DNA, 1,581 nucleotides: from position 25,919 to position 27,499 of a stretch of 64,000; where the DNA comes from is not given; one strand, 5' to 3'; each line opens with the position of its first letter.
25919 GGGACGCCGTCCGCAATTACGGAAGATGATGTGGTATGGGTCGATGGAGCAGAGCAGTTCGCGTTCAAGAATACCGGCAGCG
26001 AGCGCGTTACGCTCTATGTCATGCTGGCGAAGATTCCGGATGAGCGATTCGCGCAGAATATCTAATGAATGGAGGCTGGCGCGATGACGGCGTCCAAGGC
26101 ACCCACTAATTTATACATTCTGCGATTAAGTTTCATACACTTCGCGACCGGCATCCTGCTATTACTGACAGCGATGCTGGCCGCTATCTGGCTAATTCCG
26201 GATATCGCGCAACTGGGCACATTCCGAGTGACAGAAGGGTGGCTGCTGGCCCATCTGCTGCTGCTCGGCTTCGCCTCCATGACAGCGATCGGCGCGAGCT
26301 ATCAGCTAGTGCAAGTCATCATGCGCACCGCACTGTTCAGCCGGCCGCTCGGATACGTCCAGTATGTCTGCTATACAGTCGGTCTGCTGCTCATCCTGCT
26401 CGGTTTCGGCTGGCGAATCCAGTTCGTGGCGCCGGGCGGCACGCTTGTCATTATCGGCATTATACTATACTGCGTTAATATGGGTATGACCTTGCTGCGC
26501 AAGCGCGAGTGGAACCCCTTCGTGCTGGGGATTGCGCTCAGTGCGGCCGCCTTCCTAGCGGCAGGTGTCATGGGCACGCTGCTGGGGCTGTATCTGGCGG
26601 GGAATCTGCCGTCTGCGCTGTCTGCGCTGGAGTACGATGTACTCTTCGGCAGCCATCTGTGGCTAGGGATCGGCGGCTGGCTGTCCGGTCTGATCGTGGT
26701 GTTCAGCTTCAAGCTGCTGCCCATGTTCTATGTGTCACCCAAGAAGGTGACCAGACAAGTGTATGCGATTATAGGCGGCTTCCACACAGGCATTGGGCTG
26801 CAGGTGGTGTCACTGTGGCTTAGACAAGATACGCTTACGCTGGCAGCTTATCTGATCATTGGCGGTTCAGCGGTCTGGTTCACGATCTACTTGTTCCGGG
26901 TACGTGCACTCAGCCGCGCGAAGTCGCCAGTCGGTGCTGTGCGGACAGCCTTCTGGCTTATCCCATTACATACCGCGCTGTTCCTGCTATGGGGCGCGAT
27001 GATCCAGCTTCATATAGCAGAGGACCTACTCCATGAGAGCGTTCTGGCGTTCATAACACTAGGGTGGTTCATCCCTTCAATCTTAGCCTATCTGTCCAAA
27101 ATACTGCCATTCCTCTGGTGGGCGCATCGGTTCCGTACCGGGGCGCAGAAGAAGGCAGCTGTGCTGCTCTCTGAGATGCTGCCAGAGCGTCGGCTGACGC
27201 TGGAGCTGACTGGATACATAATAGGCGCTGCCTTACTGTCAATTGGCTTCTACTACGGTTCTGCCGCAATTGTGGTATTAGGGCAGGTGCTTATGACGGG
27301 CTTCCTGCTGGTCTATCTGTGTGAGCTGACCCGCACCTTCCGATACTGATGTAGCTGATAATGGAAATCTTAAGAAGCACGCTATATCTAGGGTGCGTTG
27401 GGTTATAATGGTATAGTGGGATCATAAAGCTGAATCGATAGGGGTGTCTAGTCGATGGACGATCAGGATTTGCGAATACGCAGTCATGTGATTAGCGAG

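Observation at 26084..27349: Two diverged paralogues of a 12-TM histidine-bearing membrane protein, each inside an NO-stress gene set (second copy 36541-37773)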

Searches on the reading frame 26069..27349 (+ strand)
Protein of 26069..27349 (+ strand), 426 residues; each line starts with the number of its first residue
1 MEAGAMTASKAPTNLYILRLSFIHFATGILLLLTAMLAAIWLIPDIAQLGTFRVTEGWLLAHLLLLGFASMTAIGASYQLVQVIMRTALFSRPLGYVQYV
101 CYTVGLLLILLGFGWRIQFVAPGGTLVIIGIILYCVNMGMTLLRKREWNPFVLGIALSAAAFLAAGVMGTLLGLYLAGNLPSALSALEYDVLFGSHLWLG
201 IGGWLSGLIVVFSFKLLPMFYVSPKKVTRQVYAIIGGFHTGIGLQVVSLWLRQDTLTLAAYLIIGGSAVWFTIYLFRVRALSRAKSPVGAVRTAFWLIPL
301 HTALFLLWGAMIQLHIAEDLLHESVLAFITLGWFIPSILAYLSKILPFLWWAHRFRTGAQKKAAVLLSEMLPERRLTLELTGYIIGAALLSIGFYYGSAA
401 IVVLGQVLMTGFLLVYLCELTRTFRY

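Call 4: search_protein_families(library=pfam, proteins=[window:26069-27349:+], max_evalue=0.1)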
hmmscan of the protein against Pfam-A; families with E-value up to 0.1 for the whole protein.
window:26069-27349:+ (426 aa): 0 families

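Call 5: search_protein_families(library=ncbifam, proteins=[window:26069-27349:+], max_evalue=0.1)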
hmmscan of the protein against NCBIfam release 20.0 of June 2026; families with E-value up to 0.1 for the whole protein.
window:26069-27349:+ (426 aa): 0 families

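Call 8: search_solved_structures(query=window:26069-27349:+, max_evalue=10)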
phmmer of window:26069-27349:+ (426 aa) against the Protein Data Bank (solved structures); distinct sequences matched with E-value up to 10: 0.

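Call 9: find_homologous_proteins(query=window:26084-27349:+)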
Query window:26084-27349:+ (421 aa): 71 proteins with E <= 0.001 among 8000 candidates.
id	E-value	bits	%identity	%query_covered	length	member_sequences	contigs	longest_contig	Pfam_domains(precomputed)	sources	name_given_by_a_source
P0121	1.8e-264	896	100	100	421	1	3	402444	-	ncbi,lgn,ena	-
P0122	7.8e-176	604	69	99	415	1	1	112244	-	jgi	jgi:hypothetical protein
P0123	4.7e-136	473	55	99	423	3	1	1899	-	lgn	-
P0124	2.1e-117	411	49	99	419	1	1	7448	-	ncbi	-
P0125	1.2e-116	409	50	100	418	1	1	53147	-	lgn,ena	-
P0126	1.4e-116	409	51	99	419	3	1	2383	-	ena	-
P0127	3.4e-116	407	50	99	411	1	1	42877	-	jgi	jgi:hypothetical protein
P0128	3.8e-116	407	47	99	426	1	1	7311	-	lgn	-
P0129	2.0e-114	402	49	99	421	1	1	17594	-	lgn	-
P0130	4.2e-113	397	50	99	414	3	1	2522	-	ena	-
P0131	1.9e-112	395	47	100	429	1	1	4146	-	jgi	jgi:hypothetical protein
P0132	1.3e-111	392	47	99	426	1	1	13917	-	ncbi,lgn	ncbi:MAG: hypothetical protein WDZ91_10195 [Paenibacillaceae bacterium]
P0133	3.2e-111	391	47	100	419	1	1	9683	-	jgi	jgi:hypothetical protein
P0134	3.9e-111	391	49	99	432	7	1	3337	-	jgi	jgi:hypothetical protein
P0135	2.3e-110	388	47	96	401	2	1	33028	-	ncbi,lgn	-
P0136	1.4e-109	386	46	99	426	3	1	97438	-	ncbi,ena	-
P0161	7.0e-85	304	42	99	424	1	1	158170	-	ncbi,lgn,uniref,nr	ncbi:hypothetical protein [Bacillus piscicola]|uniref:hypothetical protein n=1 Tax=Bacillus piscicol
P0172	4.4e-10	58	28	95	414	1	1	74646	-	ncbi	ncbi:MAG TPA: hypothetical protein VF035_00895 [Longimicrobiales bacterium]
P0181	1.6e-8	53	27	73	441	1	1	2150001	-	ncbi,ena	-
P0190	7.4e-5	41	27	77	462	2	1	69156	-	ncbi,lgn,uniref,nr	ncbi:hypothetical protein FJ546_28795 [Mesorhizobium sp. B2-4-19]|uniref:hypothetical protein n=1 Ta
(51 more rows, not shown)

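Call 57: find_encoding_contigs(protein=P0136, flank=8000, max_places=2)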
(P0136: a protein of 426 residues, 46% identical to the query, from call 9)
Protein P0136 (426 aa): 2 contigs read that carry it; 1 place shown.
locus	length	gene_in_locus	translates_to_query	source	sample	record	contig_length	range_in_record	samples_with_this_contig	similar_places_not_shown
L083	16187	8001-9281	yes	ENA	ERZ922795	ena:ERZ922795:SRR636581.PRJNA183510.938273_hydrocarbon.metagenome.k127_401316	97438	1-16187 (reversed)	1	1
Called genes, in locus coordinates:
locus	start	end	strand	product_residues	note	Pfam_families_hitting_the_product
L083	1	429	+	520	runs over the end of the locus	PF03323:GerA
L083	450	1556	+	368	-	PF03845:Spore_permease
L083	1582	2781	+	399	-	PF25198:Spore_GerAC_N, PF05504:Spore_GerAC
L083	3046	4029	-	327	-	PF00394:Cu-oxidase (faint), PF07731:Cu-oxidase_2 (faint), PF07732:Cu-oxidase_3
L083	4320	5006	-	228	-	PF00027:cNMP_binding, PF13545:HTH_Crp_2, PF00325:Crp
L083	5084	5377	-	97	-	PF01883:FeS_assembly_P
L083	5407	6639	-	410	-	-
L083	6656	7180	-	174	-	PF10006:DUF2249, PF01206:TusA, PF10006:DUF2249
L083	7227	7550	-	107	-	-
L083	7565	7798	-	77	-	PF10006:DUF2249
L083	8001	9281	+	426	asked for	-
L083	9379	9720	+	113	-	PF07883:Cupin_2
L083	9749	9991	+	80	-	PF13370:Fer4_13, PF13459:Fer4_15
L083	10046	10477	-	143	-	PF01272:GreA_GreB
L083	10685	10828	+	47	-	-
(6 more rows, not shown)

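Call 58: find_encoding_contigs(protein=P0161, flank=8000, max_places=2)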
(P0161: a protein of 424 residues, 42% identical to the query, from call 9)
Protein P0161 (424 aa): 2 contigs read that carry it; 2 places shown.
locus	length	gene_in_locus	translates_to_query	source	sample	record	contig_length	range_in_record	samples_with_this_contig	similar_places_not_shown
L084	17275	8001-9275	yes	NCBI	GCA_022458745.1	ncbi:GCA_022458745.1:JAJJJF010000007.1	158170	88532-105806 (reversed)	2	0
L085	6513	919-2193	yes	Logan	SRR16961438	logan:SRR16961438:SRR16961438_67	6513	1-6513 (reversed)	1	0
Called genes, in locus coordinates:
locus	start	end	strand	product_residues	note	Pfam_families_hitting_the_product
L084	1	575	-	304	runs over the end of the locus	PF01040:UbiA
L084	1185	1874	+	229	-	PF00392:GntR, PF07729:FCD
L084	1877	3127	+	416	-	PF07690:MFS_1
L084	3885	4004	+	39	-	-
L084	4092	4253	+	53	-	PF09388:SpoOE-like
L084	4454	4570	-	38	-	-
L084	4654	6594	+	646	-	PF22819:TcaA_5th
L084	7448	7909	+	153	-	PF13690:CheX, PF04509:CheC (weak)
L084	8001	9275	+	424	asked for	-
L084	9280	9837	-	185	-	-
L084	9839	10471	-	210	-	PF02630:SCO1-SenC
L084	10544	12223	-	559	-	PF00115:COX1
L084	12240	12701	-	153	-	PF13473:Cupredoxin_1, PF00116:COX2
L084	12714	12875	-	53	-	-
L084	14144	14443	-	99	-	PF01883:FeS_assembly_P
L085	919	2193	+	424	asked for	-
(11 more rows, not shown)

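Call 72: predict_structure(alignment_id=A2)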
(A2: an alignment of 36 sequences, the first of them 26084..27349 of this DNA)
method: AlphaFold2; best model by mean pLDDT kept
length: 421 residues; sequences in the alignment: 36
mean_pLDDT: 93.6   pTM: 0.92
mean pLDDT of the five models: 93.6, 93.4, 92.9, 92.3, 92.3
residues with pLDDT >= 90: 365; 70-90: 39; 50-70: 14; < 50: 3
segments of 3 or more residues with pLDDT < 50: 1-3
pLDDT, mean of each block of 10 residues (from residue 1): 62 95 98 97 94 97 98 94 95 99 97 95 98 97 96 98 94 70 87 97 96 93 96 98 96 98 98 90 85 96 94 92 95 96 91 84 90 98 97 97 98 94 84
secondary structure, 60 per line:
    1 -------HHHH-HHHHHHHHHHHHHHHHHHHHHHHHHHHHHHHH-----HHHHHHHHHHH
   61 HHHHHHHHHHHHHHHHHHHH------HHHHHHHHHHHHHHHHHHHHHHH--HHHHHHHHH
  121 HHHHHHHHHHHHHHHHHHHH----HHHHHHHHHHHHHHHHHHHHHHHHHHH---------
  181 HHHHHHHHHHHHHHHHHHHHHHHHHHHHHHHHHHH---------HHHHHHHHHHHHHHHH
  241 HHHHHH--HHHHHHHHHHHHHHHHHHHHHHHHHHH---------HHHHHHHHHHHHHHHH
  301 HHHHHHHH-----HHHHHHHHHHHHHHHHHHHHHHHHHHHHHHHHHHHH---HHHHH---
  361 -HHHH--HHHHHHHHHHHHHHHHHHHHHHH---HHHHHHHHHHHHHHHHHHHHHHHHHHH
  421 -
elements in order: H8-11 H13-44 H50-80 H87-109 H112-140 H145-171 H181-215 H225-246 H249-275 H285-308 H314-349 H353-357 H362-365 H368-390 H394-420

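Call 76: fold_search(model_id=the predicted structure, library=pdb)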
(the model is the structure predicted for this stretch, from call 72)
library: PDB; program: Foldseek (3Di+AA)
matches with E <= 10: 314; with E <= 0.001: 12
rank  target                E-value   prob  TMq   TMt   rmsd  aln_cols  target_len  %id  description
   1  8smr_E                2.6e-06  1.00  0.74  0.68   5.6       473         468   12  cytochrome bc1-cbb3 supercomplex from Pseudomonas aeruginosa (released 2023-10-11)
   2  3mk7_G                3.1e-05  1.00  0.71  0.65   5.7       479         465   13  The structure of CBB3 cytochrome oxidase (released 2010-08-04)
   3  9g83_t                3.8e-05  1.00  0.70  0.64   6.4       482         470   13  Respiratory supercomplex CI1-CIII2-CIV2-(cbb3)1 from alphaproteobacterium (released 2026-02-04)
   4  3mk7_D                3.9e-05  1.00  0.71  0.65   5.9       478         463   12  The structure of CBB3 cytochrome oxidase (released 2010-08-04)
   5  3mk7_A                1.1e-04  1.00  0.70  0.64   6.2       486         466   14  The structure of CBB3 cytochrome oxidase (released 2010-08-04)
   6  7xmc_A                2.2e-04  1.00  0.70  0.47   5.7       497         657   12  Cryo-EM structure of Cytochrome bo3 from Escherichia coli, apo structure with DMSO (released 2022-12-21)
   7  9g6b_A                2.4e-04  1.00  0.70  0.64   5.7       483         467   11  cbb3-2 NOH complex (released 2026-01-28)
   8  4xyd_A                3.8e-04  1.00  0.62  0.59   7.8       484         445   13  Nitric oxide reductase from Roseobacter denitrificans (RdNOR) (released 2016-05-25)
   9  8hcr_F                4.4e-04  1.00  0.71  0.56   5.5       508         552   13  Cryo-EM structure of the Mycobacterium tuberculosis cytochrome bcc:aa3 supercomplex and a novel inhibitor targeting su (released 2023-05-03)
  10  9gy6_F                4.8e-04  1.00  0.73  0.57   5.1       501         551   13  Mycobacterial cytochrome bc1:aa3 with inhibitor (released 2025-04-09)
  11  6hu9_a                5.0e-04  1.00  0.69  0.56   5.0       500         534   12  III2-IV2 mitochondrial respiratory supercomplex from S. cerevisiae (released 2018-12-26)
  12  7cub_A                8.5e-04  1.00  0.70  0.47   5.3       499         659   12  2.55-Angstrom Cryo-EM structure of Cytochrome bo3 from Escherichia coli in Native Membrane (released 2021-08-25)
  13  3o0r_B                1.2e-03  1.00  0.62  0.58   8.6       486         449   14  Crystal structure of nitric oxide reductase from Pseudomonas aeruginosa in complex with antibody fragment (released 2010-12-29)
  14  6wti_A                1.8e-03  1.00  0.73  0.49   5.4       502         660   12  The Cryo-EM structure of the ubiquinol oxidase from Escherichia coli (released 2021-01-20)
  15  7n9z_F                2.2e-03  1.00  0.66  0.44   6.3       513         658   12  E. coli cytochrome bo3 in MSP nanodisc (released 2021-09-01)
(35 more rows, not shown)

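Call 77: find_encoding_contigs(protein=P0181, flank=7000, max_places=1)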
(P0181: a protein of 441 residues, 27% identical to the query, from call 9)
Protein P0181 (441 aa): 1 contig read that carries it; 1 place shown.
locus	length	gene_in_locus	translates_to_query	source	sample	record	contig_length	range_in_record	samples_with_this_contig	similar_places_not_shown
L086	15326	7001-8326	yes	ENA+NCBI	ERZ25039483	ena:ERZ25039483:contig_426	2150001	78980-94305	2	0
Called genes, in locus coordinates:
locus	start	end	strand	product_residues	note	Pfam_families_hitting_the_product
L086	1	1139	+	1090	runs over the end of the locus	PF25120:DUF7814 (weak), PF02384:N6_Mtase (faint), PF20473:MmeI_Mtase (weak), PF07669:Eco57I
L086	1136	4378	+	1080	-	PF00270:DEAD (faint), PF04851:ResIII (faint), PF00176:SNF2-rel_dom, PF00271:Helicase_C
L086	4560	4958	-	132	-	PF13442:Cytochrome_CBB3, PF00034:Cytochrom_C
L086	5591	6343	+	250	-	PF04405:ScdA_N, PF01814:Hemerythrin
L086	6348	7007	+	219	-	-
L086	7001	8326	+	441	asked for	-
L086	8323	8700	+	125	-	PF01883:FeS_assembly_P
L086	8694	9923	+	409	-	PF08984:DUF1858, PF10006:DUF2249, PF01206:TusA (weak), PF10006:DUF2249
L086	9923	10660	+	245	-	-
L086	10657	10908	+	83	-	PF10006:DUF2249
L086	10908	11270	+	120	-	-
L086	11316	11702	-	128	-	-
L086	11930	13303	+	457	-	-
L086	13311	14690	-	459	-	PF04305:DUF455 (faint)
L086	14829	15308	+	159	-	-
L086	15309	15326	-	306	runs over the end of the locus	PF00561:Abhydrolase_1, PF12146:Hydrolase_4, PF12697:Abhydrolase_6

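Call 78: find_encoding_contigs(protein=P0190, flank=7000, max_places=1)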
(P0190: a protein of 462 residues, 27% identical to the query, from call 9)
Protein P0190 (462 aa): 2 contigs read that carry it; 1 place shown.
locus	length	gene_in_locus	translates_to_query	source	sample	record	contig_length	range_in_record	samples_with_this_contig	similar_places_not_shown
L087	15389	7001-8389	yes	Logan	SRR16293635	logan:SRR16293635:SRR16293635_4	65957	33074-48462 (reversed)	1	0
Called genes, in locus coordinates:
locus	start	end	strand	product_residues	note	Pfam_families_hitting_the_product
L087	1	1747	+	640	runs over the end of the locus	PF18793:nos_propeller_2, PF18764:nos_propeller, PF13473:Cupredoxin_1 (weak)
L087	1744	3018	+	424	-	PF13229:Beta_helix, PF05048:NosD, PF13229:Beta_helix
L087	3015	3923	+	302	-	PF00005:ABC_tran, PF13304:AAA_21 (weak)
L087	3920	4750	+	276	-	PF01061:ABC2_membrane (weak), PF12679:ABC2_membrane_2, PF12730:ABC2_membrane_4, PF10920:DUF2705 (weak), PF12698:ABC2_membrane_3, PF13346:ABC2_membrane_5 (weak)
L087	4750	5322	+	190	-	PF05573:NosL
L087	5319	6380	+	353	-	PF02424:ApbE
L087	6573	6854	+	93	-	-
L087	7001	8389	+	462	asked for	-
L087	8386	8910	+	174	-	PF10006:DUF2249, PF01206:TusA (weak), PF10006:DUF2249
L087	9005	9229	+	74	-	PF08984:DUF1858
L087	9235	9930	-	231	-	PF00027:cNMP_binding, PF13545:HTH_Crp_2, PF00325:Crp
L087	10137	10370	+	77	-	PF02424:ApbE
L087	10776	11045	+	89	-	-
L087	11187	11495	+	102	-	PF20695:UbiD_N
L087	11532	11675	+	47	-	-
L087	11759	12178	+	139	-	PF01977:UbiD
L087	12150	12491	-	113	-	PF12797:Fer4_2 (faint), PF12837:Fer4_6 (faint), PF13237:Fer4_10 (weak), PF12800:Fer4_4 (faint), PF12838:Fer4_7 (weak), PF13187:Fer4_9 (weak), PF00037:Fer4, PF11953:DUF3470, +3 more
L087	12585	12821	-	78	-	-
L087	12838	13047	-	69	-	-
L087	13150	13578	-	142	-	PF02082:Rrf2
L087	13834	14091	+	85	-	PF10006:DUF2249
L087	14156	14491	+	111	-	PF01883:FeS_assembly_P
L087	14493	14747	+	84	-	-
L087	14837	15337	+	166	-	PF10604:Polyketide_cyc2 (weak), PF08327:AHSA1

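Call 79: find_encoding_contigs(protein=P0172, flank=7000, max_places=1)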
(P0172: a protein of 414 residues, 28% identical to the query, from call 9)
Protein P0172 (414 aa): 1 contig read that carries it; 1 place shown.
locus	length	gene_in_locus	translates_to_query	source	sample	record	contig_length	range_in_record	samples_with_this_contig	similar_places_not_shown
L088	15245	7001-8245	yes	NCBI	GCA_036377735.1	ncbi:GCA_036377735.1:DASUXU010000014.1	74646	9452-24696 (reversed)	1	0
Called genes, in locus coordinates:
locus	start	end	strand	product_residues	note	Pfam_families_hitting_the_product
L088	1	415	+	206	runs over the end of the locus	PF07987:DUF1775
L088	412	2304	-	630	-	PF13895:Ig_2 (faint), PF22971:Ig_VEGFR-1-like_5th (faint), PF07679:I-set, PF13927:Ig_3 (weak), PF05345:He_PIG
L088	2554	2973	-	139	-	PF13279:4HBT_2, PF03061:4HBT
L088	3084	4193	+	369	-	PF01663:Phosphodiest (weak), PF00884:Sulfatase (weak)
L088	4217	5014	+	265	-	PF00483:NTP_transferase, PF12804:NTP_transf_3 (weak)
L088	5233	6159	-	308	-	PF00144:Beta-lactamase (faint), PF13354:Beta-lactamase2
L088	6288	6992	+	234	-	PF01022:HTH_5 (weak), PF13412:HTH_24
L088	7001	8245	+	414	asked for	-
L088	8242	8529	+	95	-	PF01883:FeS_assembly_P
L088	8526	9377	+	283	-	PF08984:DUF1858, PF10006:DUF2249, PF01206:TusA (weak), PF10006:DUF2249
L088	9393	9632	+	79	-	PF10006:DUF2249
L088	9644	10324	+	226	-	-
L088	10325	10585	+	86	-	PF10006:DUF2249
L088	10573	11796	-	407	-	PF01139:RtcB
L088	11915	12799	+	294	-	PF00582:Usp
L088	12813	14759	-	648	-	PF00122:E1-E2_ATPase, PF00702:Hydrolase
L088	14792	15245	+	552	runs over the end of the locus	PF00005:ABC_tran, PF02463:SMC_N (faint), PF13476:AAA_23 (faint), PF13555:AAA_29 (faint), PF13304:AAA_21 (faint), PF12848:ABC_tran_Xtn, PF00005:ABC_tran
